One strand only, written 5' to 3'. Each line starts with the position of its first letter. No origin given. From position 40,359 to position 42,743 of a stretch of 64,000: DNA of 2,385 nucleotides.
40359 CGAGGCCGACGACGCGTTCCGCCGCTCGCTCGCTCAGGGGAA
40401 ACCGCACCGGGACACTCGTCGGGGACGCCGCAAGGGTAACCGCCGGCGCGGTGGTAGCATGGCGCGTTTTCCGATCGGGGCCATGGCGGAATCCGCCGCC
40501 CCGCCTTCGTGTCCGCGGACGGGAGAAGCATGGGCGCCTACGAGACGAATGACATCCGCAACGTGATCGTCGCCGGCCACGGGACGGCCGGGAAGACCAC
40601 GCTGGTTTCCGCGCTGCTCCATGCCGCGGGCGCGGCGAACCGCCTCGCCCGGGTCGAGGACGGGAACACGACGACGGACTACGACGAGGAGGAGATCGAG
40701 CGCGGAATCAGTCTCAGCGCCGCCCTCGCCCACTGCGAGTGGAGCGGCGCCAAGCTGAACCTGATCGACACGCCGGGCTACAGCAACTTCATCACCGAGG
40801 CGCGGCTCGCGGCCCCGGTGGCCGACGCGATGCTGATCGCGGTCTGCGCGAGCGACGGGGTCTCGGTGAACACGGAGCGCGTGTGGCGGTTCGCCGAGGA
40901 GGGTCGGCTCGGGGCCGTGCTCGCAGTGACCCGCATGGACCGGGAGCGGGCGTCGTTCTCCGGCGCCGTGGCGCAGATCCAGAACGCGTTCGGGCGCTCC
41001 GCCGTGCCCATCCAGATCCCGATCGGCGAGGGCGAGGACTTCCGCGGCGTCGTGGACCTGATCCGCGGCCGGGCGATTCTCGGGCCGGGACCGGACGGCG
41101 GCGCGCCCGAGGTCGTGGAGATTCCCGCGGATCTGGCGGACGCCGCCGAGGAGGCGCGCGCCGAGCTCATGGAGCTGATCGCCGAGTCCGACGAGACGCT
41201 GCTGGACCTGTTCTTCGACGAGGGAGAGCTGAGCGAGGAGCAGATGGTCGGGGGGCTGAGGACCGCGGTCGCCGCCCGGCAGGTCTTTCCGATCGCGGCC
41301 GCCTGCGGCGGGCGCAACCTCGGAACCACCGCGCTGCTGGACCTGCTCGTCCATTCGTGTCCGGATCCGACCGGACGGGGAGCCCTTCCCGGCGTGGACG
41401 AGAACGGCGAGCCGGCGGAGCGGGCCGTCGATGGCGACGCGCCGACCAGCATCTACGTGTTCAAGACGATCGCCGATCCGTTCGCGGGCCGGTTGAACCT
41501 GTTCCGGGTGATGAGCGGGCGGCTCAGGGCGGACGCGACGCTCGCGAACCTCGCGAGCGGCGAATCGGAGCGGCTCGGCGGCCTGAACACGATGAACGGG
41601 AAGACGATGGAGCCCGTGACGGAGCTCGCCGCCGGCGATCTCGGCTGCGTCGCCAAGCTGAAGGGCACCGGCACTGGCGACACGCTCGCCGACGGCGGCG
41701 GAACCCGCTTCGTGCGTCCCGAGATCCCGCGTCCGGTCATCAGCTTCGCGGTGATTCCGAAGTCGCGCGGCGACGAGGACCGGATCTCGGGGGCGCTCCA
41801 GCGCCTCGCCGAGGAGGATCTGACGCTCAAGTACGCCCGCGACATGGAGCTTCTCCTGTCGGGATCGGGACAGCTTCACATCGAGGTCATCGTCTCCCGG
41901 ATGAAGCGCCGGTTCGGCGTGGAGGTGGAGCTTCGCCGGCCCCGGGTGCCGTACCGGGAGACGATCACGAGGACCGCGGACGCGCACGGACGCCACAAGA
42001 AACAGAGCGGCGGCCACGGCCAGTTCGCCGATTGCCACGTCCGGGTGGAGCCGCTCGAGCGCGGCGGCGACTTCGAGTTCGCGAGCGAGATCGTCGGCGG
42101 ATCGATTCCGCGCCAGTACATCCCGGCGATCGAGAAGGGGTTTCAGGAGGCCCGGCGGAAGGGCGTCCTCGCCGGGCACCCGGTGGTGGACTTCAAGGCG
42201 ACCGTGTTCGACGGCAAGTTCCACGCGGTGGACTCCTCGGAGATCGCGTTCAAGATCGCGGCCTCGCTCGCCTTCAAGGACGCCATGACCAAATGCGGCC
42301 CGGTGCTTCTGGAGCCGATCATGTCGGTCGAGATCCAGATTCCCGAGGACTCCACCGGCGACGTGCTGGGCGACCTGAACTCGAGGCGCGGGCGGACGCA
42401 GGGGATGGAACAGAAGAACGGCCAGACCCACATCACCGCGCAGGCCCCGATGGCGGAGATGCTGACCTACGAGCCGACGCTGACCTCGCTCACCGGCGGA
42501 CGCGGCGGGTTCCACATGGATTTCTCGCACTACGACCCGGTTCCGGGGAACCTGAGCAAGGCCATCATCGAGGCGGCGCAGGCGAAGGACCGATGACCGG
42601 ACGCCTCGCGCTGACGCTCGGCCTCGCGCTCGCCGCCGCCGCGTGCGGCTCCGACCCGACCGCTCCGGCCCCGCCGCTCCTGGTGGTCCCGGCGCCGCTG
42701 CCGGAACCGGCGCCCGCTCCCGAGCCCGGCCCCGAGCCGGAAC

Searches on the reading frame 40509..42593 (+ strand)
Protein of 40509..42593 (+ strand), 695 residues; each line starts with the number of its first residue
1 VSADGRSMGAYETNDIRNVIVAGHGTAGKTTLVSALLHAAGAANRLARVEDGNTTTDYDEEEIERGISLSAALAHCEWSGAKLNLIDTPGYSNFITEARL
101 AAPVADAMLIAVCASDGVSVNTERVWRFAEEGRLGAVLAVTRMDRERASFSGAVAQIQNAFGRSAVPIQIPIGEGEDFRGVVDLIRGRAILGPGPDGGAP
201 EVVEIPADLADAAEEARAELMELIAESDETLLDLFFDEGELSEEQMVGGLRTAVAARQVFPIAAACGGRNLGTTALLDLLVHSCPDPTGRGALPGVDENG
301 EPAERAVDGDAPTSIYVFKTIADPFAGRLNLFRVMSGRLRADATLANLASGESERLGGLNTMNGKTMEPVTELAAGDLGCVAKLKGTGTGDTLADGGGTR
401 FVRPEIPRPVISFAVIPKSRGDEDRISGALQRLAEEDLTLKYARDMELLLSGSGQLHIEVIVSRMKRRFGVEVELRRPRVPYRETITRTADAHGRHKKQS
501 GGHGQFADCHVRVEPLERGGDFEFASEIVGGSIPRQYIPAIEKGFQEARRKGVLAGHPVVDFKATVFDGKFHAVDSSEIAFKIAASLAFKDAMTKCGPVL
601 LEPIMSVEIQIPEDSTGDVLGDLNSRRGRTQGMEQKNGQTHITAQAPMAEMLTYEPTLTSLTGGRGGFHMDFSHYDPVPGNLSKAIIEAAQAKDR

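Call 72: search_protein_families(library=pfam, proteins=[window:40509-42593:+], max_evalue=0.00001)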
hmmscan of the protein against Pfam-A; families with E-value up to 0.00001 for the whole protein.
window:40509-42593:+ (695 aa): 6 families
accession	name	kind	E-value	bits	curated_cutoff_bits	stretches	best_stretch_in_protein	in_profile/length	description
PF03764.24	EFG_IV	-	6.9e-46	155.4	24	1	478-596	1-120/121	Elongation factor G, domain IV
PF00009.33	GTP_EFTU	-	6e-36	124.2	26.5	1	15-285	2-187/188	Elongation factor Tu GTP binding domain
PF00679.30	EFG_C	-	3.4e-28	97.9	27.9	1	599-684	1-87/89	Elongation factor G C-terminus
PF14492.12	EFG_III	-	2.6e-22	79.1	27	1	406-476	1-74/75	Elongation Factor G, domain III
PF22042.2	EF-G_D2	-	1.3e-12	48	27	1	313-395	2-83/84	Elongation factor G domain 2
PF03144.31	GTP_EFTU_D2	-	6.9e-08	33.2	30.3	1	327-394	1-73/73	Elongation factor Tu domain 2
